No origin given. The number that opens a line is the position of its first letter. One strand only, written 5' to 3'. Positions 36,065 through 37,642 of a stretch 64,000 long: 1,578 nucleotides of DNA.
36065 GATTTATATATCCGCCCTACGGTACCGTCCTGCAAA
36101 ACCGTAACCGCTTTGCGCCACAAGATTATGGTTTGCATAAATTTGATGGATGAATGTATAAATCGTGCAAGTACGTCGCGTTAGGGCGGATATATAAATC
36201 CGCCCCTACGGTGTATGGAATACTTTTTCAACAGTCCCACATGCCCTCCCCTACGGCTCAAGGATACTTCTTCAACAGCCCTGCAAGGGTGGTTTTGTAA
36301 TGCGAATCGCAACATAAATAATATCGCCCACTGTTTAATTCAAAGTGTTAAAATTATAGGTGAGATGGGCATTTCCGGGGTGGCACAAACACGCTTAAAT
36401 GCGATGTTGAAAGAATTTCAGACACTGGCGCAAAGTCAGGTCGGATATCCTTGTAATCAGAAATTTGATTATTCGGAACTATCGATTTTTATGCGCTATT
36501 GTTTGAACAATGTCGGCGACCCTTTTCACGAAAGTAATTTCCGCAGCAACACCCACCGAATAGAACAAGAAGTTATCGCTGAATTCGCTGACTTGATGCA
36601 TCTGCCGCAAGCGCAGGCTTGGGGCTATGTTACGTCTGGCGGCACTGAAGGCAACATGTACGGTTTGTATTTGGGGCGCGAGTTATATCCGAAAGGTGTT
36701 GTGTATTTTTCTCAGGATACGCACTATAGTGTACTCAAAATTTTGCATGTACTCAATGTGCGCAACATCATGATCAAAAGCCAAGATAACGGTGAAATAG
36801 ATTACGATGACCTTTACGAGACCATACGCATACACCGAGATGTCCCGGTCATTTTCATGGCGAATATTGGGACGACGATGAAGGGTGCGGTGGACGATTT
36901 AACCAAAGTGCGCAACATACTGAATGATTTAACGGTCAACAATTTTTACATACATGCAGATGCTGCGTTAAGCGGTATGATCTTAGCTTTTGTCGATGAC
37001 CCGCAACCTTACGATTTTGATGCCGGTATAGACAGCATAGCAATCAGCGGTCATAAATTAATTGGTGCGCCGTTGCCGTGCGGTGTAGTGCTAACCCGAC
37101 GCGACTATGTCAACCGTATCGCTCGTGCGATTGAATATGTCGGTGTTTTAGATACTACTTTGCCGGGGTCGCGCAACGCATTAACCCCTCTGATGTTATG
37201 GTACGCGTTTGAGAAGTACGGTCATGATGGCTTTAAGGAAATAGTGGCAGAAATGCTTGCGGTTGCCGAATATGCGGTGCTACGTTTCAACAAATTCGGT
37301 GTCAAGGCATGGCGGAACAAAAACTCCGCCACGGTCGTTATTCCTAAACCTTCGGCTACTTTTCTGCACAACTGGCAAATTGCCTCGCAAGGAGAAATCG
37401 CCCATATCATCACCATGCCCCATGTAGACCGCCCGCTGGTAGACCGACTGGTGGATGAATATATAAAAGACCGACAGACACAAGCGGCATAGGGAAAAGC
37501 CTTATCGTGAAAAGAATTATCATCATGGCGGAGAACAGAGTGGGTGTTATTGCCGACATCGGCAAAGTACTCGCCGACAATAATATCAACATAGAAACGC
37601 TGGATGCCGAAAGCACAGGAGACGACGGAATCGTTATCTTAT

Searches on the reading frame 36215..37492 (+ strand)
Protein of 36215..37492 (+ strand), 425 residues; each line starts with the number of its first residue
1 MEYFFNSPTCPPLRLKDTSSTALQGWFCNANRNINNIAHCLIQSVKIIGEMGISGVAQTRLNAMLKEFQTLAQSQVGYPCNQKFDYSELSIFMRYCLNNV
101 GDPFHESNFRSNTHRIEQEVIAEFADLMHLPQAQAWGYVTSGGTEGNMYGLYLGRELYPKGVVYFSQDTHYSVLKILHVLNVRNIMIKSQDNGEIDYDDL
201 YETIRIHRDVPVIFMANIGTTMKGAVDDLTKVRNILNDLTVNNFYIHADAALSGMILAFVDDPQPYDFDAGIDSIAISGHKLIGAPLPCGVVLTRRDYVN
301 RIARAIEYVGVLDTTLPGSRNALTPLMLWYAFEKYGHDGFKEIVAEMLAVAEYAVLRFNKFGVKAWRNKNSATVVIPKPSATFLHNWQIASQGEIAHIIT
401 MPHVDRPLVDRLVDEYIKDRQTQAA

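Call 75: search_protein_families(library=pfam, proteins=[window:36215-37492:+], max_evalue=0.001)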
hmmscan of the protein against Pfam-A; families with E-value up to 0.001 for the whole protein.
window:36215-37492:+ (425 aa): 2 families
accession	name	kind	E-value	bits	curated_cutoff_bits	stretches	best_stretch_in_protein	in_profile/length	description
PF00282.25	Pyridoxal_deC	-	9e-25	87.6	27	1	116-354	80-349/375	Pyridoxal-dependent decarboxylase conserved domain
PF00266.25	Aminotran_5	-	4.7e-08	32.8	21.5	1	108-302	36-221/371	Aminotransferase class-V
